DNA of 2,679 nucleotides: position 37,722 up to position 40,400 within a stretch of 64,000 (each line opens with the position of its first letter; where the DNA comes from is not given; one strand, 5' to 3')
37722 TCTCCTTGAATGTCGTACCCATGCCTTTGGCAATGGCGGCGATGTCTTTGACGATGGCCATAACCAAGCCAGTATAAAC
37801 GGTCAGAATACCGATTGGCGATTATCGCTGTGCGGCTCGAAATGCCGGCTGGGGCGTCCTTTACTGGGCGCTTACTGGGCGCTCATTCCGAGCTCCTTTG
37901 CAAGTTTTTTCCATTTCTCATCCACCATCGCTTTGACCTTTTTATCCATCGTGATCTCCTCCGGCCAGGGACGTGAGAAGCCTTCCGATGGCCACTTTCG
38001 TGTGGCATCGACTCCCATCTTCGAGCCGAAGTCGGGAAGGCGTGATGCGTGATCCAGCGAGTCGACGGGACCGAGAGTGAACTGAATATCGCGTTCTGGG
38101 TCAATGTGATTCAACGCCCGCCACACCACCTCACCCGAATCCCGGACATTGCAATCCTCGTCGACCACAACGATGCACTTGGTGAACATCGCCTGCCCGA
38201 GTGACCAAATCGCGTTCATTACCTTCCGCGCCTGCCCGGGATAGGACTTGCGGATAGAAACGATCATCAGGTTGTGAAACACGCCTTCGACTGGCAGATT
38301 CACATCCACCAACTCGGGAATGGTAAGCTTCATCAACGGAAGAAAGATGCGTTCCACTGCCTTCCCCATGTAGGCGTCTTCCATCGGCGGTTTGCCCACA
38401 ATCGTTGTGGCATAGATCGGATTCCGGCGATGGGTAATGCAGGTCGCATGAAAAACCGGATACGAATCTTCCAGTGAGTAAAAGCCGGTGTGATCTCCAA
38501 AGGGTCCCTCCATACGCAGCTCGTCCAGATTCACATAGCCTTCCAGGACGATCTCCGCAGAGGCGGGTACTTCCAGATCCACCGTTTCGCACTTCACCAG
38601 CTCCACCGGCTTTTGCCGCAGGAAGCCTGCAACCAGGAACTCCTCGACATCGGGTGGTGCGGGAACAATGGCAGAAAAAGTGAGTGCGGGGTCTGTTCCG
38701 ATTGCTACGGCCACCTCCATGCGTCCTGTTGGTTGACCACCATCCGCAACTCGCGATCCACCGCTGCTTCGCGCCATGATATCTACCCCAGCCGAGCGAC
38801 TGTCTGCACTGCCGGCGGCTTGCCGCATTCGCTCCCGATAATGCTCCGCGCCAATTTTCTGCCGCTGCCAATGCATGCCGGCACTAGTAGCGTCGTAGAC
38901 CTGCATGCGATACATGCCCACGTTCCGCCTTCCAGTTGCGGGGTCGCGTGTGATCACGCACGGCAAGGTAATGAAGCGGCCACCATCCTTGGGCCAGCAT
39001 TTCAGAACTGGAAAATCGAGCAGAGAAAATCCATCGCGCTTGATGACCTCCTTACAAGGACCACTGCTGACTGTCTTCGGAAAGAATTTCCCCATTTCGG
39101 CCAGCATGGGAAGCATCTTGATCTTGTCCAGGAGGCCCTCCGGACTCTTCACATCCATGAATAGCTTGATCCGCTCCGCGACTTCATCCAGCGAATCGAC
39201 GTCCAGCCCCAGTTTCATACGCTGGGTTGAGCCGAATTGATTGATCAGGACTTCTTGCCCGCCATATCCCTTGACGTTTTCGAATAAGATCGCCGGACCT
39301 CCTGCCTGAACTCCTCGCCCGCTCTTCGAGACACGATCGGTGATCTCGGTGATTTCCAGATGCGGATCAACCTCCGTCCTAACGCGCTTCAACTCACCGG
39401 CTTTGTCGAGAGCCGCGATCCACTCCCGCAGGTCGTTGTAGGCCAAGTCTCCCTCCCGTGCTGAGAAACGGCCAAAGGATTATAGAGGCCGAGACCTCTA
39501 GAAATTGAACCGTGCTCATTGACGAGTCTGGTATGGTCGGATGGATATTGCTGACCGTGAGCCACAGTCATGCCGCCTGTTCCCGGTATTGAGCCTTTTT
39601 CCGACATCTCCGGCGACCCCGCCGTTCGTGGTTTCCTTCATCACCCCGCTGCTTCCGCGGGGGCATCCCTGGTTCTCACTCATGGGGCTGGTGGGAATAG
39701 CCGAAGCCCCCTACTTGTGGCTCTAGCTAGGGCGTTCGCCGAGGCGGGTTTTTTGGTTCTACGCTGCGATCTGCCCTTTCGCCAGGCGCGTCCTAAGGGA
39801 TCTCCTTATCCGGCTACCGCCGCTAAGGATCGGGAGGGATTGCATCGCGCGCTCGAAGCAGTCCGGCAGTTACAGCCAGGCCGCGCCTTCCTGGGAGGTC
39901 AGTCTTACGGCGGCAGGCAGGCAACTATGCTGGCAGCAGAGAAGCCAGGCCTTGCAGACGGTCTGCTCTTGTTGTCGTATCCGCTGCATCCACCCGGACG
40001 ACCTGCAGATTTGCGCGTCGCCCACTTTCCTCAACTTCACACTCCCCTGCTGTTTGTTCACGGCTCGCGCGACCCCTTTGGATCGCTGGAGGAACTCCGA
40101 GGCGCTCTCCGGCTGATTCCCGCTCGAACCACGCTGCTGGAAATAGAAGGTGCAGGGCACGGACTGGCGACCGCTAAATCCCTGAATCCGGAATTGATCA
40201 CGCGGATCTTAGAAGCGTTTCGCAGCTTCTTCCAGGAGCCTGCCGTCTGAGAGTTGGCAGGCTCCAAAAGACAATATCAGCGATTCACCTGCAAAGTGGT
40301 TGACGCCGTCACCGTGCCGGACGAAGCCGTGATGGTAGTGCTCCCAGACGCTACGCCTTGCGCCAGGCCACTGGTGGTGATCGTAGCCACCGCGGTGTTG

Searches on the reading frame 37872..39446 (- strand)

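Call 16: search_protein_families(library=pfam, proteins=[window:37872-39446:-], max_evalue=0.001)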
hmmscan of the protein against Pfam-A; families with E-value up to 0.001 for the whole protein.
window:37872-39446:- (524 aa): 3 families
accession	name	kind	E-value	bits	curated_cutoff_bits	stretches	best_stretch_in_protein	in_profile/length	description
PF01977.22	UbiD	-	3.2e-81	271.9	23.3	1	125-353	2-206/206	3-octaprenyl-4-hydroxybenzoate carboxy-lyase Rift-related domain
PF20696.2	UbiD_C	-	3.2e-45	153.7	24.2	1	359-481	2-127/127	3-octaprenyl-4-hydroxybenzoate carboxy-lyase C-terminal domain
PF20695.2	UbiD_N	-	2.5e-24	85.6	24.3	1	10-92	1-77/78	3-octaprenyl-4-hydroxybenzoate carboxy-lyase N-terminal domain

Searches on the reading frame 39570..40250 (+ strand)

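Call 16: search_protein_families(library=pfam, proteins=[window:39570-40250:+], max_evalue=0.001)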
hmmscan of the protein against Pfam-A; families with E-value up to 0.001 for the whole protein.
window:39570-40250:+ (226 aa): 5 families
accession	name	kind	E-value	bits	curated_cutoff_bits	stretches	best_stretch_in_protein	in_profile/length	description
PF20408.4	Abhydrolase_11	-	1.1e-33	117.1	27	1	32-208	3-176/193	Alpha/beta hydrolase domain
PF00561.26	Abhydrolase_1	-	5.6e-09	36.4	25.8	1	34-149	3-116/245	alpha/beta hydrolase fold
PF12146.15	Hydrolase_4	-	4.3e-08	33.2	27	1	32-136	5-108/239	Serine aminopeptidase, S33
PF01738.24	DLH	-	1.7e-06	28.3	21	1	20-222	2-214/217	Dienelactone hydrolase family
PF12695.13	Abhydrolase_5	-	0.00053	20.3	27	0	93-197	45-140/164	Alpha/beta hydrolase family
